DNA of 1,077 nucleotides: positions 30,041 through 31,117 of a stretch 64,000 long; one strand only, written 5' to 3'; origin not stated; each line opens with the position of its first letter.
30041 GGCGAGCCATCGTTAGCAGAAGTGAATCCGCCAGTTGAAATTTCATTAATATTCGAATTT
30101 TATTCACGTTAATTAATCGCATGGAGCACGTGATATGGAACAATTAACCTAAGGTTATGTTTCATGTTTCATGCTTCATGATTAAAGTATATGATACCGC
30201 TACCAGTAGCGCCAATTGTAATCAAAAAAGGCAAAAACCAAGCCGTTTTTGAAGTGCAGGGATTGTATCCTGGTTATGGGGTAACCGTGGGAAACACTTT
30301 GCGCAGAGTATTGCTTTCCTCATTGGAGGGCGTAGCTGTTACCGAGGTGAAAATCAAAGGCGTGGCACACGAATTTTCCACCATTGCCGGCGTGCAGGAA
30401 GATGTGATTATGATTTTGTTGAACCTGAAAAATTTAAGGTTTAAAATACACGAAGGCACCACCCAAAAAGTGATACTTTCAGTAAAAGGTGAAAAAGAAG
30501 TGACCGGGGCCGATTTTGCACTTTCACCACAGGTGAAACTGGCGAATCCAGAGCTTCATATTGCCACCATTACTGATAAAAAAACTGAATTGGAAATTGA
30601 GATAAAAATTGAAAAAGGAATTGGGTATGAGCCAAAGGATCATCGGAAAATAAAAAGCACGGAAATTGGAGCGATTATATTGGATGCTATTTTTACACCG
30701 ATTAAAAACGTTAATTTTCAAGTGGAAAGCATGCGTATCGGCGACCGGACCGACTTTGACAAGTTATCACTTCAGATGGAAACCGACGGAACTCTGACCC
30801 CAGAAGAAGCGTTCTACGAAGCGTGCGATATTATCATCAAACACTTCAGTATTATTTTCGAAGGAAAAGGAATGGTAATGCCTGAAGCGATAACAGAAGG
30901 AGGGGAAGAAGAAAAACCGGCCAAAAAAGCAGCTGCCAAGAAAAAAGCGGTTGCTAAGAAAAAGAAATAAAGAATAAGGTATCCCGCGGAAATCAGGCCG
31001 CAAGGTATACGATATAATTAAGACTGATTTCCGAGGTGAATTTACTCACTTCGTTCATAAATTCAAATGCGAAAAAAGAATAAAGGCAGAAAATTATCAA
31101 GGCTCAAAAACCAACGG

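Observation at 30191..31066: rpoA encodes only the alpha N-terminal domain plus a Lys-rich tail; no alphaCTD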

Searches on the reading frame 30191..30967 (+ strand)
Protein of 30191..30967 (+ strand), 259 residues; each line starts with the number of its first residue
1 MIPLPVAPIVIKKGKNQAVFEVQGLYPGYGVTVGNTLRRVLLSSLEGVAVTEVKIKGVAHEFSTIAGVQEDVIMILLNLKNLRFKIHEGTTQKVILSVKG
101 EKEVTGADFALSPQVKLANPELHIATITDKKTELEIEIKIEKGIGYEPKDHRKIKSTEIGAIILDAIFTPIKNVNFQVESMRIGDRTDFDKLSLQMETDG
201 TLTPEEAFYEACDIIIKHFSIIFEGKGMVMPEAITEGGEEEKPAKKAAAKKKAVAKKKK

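Call 3: search_protein_families(library=pfam, proteins=[window:30191-30967:+], max_evalue=10)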
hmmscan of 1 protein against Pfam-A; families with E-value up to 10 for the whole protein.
window:30191-30967:+ (259 aa): 3 families
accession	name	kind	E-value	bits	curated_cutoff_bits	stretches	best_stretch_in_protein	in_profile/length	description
PF01000.31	RNA_pol_A_bac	-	8.5e-32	110.3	33.9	1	53-169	1-119/119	RNA polymerase Rpb3/RpoA insert domain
PF01193.29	RNA_pol_L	-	9.3e-22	77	24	1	27-219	5-74/74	RNA polymerase Rpb3/Rpb11 dimerisation domain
PF13656.11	RNA_pol_L_2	-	0.0074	16.4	27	1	190-220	40-70/75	RNA polymerase Rpb3/Rpb11 dimerisation domain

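Call 6: search_protein_families(library=ncbifam, proteins=[window:30191-30967:+], max_evalue=1)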
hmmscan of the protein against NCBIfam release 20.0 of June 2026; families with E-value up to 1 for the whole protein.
window:30191-30967:+ (259 aa): 9 families
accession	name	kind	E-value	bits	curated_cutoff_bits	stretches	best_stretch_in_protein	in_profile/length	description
NF003519.0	PRK05182.2-5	equivalog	4.6e-79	265.7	277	1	13-245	17-250/320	DNA-directed RNA polymerase subunit alpha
NF003516.0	PRK05182.2-2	equivalog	7.5e-74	248.7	353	1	12-235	15-237/315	DNA-directed RNA polymerase subunit alpha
TIGR02027.1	rpoA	equivalog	9.3e-73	245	227.8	1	18-244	2-227/298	DNA-directed RNA polymerase subunit alpha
NF003515.0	PRK05182.2-1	equivalog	1.9e-67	227.8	406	1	14-233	17-235/314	DNA-directed RNA polymerase subunit alpha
NF003513.0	PRK05182.1-2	equivalog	2.6e-67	227.2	302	1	14-227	23-235/338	DNA-directed RNA polymerase subunit alpha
NF003517.0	PRK05182.2-3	equivalog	1.6e-64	218.1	356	1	10-230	16-240/344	DNA-directed RNA polymerase subunit alpha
NF003514.0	PRK05182.1-4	equivalog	3.6e-58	196.8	434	1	16-224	17-224/338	DNA-directed RNA polymerase subunit alpha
NF003518.0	PRK05182.2-4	equivalog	1.1e-53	182.4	523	1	11-223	12-223/312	DNA-directed RNA polymerase subunit alpha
NF001988.0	PRK00783.1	equivalog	5.9e-07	29.4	153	1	183-220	218-255/266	DNA-directed RNA polymerase subunit D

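Call 9: find_homologous_proteins(query=window:30191-30967:+, max_evalue=1e-10)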
Query window:30191-30967:+ (259 aa): 7964 proteins with E <= 1e-10 among 8000 candidates; the best 120 are listed.
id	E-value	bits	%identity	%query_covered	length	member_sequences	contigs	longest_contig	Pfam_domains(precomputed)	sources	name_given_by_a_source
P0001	2.7e-160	549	100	100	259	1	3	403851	PF01000.32,PF01193.30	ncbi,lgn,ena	-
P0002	1.7e-127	442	80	93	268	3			PF01000.32,PF01193.30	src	-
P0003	1.6e-125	435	85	89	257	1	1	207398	PF01000.32,PF01193.30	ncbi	-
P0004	2.8e-125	435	82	89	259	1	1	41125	PF01000.32,PF01193.30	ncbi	-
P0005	3.7e-121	421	85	87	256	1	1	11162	PF01000.32,PF01193.30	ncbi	-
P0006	3.0e-120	418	77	100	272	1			PF01000.32,PF01193.30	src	-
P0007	3.9e-120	418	82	87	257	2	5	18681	PF01000.32,PF01193.30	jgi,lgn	jgi:DNA-directed RNA polymerase subunit alpha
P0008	1.2e-119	416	82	88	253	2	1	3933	PF01000.32,PF01193.30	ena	-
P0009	2.9e-119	415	79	94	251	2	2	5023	PF01000.32,PF01193.30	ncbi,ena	-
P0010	2.8e-118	412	79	87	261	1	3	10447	PF01000.32,PF01193.30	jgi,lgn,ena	-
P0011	3.3e-117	408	79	89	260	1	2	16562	PF01000.32,PF01193.30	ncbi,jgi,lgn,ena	-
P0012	4.0e-117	408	76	93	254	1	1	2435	PF01000.32,PF01193.30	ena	-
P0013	7.5e-117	407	80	87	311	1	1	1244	PF01000.32,PF03118.22,PF01193.30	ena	-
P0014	1.7e-116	406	74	94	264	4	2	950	PF01000.32,PF01193.30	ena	-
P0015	3.0e-116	405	78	90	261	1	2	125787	PF01000.32,PF01193.30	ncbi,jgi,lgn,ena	-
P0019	4.5e-116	404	78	90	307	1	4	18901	PF01000.32,PF03118.22,PF01193.30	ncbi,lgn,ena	-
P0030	4.4e-115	401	80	87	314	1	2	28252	PF01000.32,PF03118.22,PF01193.30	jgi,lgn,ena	-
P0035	1.6e-114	399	77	92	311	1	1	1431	PF01000.32,PF14520.13,PF03118.22,PF01193.30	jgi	jgi:DNA-directed RNA polymerase subunit alpha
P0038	2.1e-114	399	78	90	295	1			PF01000.32,PF03118.22,PF01193.30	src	-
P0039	2.6e-114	399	77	89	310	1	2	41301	PF01000.32,PF03118.22,PF01193.30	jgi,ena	-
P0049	1.2e-113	396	76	92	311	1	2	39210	PF01000.32,PF03118.22,PF01193.30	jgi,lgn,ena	jgi:DNA-directed RNA polymerase subunit alpha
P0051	1.3e-113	396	79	87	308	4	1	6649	PF01000.32,PF03118.22,PF01193.30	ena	-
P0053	1.6e-113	396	76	91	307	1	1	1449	PF01000.32,PF03118.22,PF01193.30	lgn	-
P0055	1.8e-113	396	75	93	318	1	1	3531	PF01000.32,PF03118.22,PF01193.30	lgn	-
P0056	2.5e-113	395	79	88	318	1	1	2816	PF01000.32,PF03118.22,PF01193.30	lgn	-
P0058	4.3e-113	395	77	87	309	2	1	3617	PF01000.32,PF03118.22,PF01193.30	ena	-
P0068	2.0e-112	392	75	92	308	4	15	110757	PF01000.32,PF03118.22,PF01193.30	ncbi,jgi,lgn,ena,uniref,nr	ncbi:MAG: DNA-directed RNA polymerase subunit alpha [Candidatus Staskawiczbacteria bacterium RIFCSPL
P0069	3.0e-112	392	75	90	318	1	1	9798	PF01000.32,PF03118.22,PF01193.30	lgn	-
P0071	4.8e-112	391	74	95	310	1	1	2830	PF01000.32,PF03118.22,PF01193.30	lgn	-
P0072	4.9e-112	391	78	90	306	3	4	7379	PF01000.32,PF03118.22,PF01193.30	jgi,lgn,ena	-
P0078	7.0e-112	391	75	93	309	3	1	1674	PF01000.32,PF14520.13,PF03118.22,PF01193.30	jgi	-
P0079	8.9e-112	390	78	88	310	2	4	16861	PF01000.32,PF03118.22,PF01193.30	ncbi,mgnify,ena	ncbi:MAG: DNA-directed RNA polymerase subunit alpha [Patescibacteria group bacterium]|mgnify:FL=1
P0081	9.7e-112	390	75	93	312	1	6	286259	PF01000.32,PF03118.22,PF01193.30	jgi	jgi:DNA-directed RNA polymerase subunit alpha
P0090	2.3e-111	389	79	87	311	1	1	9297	PF01000.32,PF03118.22,PF01193.30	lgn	-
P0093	3.0e-111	389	78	87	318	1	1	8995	PF01000.32,PF03118.22,PF01193.30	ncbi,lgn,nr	ncbi:MAG: DNA-directed RNA polymerase subunit alpha [bacterium]|nr:DNA-directed RNA polymerase subun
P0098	7.9e-111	387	77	88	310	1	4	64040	PF01000.32,PF03118.22,PF01193.30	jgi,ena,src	-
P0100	9.8e-111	387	75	90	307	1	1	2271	PF01000.32,PF03118.22,PF01193.30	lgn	-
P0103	1.2e-110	387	75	91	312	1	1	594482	PF01000.32,PF03118.22,PF01193.30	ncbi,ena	-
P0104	1.3e-110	386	76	87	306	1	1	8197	PF01000.32,PF03118.22,PF01193.30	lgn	-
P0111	2.0e-110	386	71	100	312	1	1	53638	PF01000.32,PF03118.22,PF01193.30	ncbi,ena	-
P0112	2.2e-110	386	77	87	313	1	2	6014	PF01000.32,PF03118.22,PF01193.30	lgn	-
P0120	4.2e-110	385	74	97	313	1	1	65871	PF01000.32,PF14520.13,PF03118.22,PF01193.30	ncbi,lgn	-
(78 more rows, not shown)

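Call 21: find_related_loci(query=A1, collection=genome_contigs, flank=10000)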
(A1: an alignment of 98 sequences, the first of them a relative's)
Query A1 (259 aa) in genome_contigs; peptide patterns used: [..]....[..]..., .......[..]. (x = any residue, [..] = any of these).
600 stretches matched a pattern (row limit reached: there are more); 599 encode a relative of the query (tblastn E <= 1e-3); the best 80 are kept; 80 distinct loci.
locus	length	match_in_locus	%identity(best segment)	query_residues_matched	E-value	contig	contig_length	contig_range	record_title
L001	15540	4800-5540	72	1-254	4e-120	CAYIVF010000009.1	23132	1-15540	MAG TPA_asm: uncultured Candidatus Saccharibacteria bacterium isolate ERP119705_co5_43 genome assembly, contig: NODE_263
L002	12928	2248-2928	78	1-227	3e-119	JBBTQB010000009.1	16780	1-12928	MAG: Patescibacteria group bacterium isolate H51-bin038_1 H51_bin038_1_000000000009, whole genome shotgun sequence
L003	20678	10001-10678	78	1-226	1e-118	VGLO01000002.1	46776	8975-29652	MAG: Candidatus Staskawiczbacteria bacterium isolate M_DeepCast_50m_m2_049 M_DeepCast_50m_m2_049_Ga0194121_10001114, who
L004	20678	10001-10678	79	1-226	1e-118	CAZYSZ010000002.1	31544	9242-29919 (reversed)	MAG TPA_asm: uncultured Candidatus Saccharibacteria bacterium isolate ERP125453_co2_64 genome assembly, contig: NODE_373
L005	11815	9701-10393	74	1-231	1e-116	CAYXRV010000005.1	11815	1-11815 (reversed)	MAG TPA_asm: uncultured Candidatus Saccharibacteria bacterium isolate SRP269290_co5_273 genome assembly, contig: NODE_19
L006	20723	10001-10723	74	1-240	9e-117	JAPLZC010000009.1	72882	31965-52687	MAG: Candidatus Staskawiczbacteria bacterium isolate LacPavin_0818_WC45_MAG_38_24 LacPavin_0818_WC45_scaffold_760803, wh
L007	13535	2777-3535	71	1-246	3e-116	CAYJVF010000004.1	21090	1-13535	MAG TPA_asm: uncultured Candidatus Saccharibacteria bacterium isolate ERP125453_co1_32 genome assembly, contig: NODE_240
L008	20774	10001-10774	67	1-254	3e-116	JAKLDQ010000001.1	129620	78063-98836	MAG: Patescibacteria group bacterium isolate RA.bin113 RA.bin113_1, whole genome shotgun sequence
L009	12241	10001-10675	76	1-225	1e-114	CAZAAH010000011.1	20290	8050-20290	MAG TPA_asm: uncultured Candidatus Saccharibacteria bacterium isolate SRP193066_co2_95 genome assembly, contig: NODE_140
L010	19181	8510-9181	75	1-224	4e-114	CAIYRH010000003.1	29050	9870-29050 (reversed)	Candidatus Staskawiczbacteria bacterium isolate AlinenLipids_bin-9095 genome assembly, contig: bin-9095:03/18, whole gen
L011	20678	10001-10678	76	1-226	1e-113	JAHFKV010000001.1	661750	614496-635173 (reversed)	MAG: Candidatus Staskawiczbacteria bacterium isolate nzgw418 NODE_3_length_661751_cov_10.822417, whole genome shotgun se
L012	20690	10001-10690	74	1-226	2e-113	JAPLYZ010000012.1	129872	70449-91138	MAG: Candidatus Staskawiczbacteria bacterium isolate LacPavin_0920_WC70_MAG_39_33 LacPavin_0920_WC70_scaffold_65019, who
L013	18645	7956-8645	77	1-230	4e-118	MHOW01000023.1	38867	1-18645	MAG: Candidatus Staskawiczbacteria bacterium RIFCSPLOWO2_01_FULL_33_13 rifcsplowo2_01_scaffold_6258, whole genome shotgu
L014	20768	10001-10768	65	1-259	1e-111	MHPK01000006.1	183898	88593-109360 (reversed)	MAG: Candidatus Staskawiczbacteria bacterium RIFOXYB1_FULL_38_37 rifoxyb1_full_scaffold_73, whole genome shotgun sequenc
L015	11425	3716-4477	68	1-255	5e-110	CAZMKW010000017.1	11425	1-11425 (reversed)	MAG TPA_asm: uncultured Candidatus Saccharibacteria bacterium isolate SRP178699_co1_461 genome assembly, contig: NODE_77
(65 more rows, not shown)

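Call 34: search_solved_structures(query=window:30191-30967:+, max_evalue=1e-10, show_alignments=2)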
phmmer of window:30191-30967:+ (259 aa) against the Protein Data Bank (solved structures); distinct sequences matched with E-value up to 1e-10: 60.
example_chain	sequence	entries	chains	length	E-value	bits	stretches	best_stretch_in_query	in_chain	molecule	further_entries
5tjg_A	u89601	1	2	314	6e-56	192.8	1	12-244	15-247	DNA-directed RNA polymerase subunit alpha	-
1l9u_A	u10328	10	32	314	1.2e-55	191.8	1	12-244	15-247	RNA POLYMERASE, ALPHA SUBUNIT | DNA-directed RNA polymerase alpha chain | DNA-directed RNA polymerase subunit alpha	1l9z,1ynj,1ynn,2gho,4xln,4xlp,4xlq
1hqm_A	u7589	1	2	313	1.8e-55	191.2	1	12-244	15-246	DNA-directed RNA polymerase subunit alpha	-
1i6v_A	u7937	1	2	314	2.6e-55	190.7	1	12-244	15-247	DNA-DIRECTED RNA POLYMERASE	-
4oir_A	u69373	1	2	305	1e-54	188.7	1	10-243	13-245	DNA-directed RNA polymerase subunit alpha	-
4mq9_A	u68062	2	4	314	1.1e-54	188.6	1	10-243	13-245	DNA-directed RNA polymerase subunit alpha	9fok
1iw7_A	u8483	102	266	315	1.1e-54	188.6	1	10-243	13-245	RNA polymerase alpha subunit | DNA-directed RNA polymerase alpha chain | DNA-directed RNA polymerase subunit alpha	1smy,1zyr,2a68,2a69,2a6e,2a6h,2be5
9n9p_A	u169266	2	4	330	1.4e-53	185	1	9-231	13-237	DNA-directed RNA polymerase subunit alpha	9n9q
7l7b_A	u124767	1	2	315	5.6e-50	173.2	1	16-241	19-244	DNA-directed RNA polymerase subunit alpha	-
8i23_A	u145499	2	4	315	7.1e-50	172.9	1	9-228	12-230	DNA-directed RNA polymerase subunit alpha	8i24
6wvj_A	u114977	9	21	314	8e-50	172.7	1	18-225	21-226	DNA-directed RNA polymerase subunit alpha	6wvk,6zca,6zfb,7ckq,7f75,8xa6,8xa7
8dkc_A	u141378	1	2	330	9.4e-50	172.5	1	11-229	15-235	DNA-directed RNA polymerase subunit alpha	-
6j9e_A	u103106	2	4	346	7.3e-49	169.6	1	5-222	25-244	DNA-directed RNA polymerase subunit alpha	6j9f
6fbv_A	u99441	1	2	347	2.3e-48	168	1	16-223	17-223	DNA-directed RNA polymerase subunit alpha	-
10mi_A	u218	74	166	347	2.3e-48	167.9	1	16-223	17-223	DNA-directed RNA polymerase subunit alpha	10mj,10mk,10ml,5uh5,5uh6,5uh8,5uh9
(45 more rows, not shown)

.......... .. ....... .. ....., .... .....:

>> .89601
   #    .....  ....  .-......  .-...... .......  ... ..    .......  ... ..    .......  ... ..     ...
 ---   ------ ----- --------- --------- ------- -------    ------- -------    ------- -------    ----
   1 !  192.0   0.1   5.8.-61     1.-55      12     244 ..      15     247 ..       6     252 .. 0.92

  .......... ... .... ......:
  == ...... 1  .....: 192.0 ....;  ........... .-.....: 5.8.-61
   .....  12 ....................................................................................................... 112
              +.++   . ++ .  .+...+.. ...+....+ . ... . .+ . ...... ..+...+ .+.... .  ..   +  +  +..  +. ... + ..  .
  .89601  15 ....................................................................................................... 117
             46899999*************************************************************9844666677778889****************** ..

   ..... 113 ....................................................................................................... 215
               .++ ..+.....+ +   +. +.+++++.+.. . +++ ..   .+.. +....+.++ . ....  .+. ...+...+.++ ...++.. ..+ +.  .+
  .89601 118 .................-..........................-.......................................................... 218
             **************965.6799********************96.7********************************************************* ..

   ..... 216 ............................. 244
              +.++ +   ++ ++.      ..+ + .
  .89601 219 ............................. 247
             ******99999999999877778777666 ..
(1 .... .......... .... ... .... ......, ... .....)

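Call 73: predict_structure(alignment_id=A1)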
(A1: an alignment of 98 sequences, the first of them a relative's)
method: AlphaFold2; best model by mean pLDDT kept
length: 259 residues; sequences in the alignment: 98
mean_pLDDT: 82.1   pTM: 0.69
mean pLDDT of the five models: 82.1, 79.9, 79.7, 77.9, 77.5
residues with pLDDT >= 90: 111; 70-90: 100; 50-70: 28; < 50: 20
segments of 3 or more residues with pLDDT < 50: 230-247
pLDDT, mean of each block of 10 residues (from residue 1): 75 92 87 92 89 84 85 90 90 92 93 91 92 91 84 66 85 91 75 92 92 91 73 41 47 55
secondary structure, 60 per line:
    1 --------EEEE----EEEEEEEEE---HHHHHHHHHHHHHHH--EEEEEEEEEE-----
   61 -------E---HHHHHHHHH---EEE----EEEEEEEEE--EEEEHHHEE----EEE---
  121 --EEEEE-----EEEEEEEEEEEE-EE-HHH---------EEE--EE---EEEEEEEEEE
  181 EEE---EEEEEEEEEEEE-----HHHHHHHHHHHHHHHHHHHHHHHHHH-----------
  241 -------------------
elements in order: E9-12 E17-25 H29-43 E46-55 H72-80 E84-86 E91-99 E102-105 E115-117 E123-127 E133-144 E161-163 E171-183 E187-198 H204-229
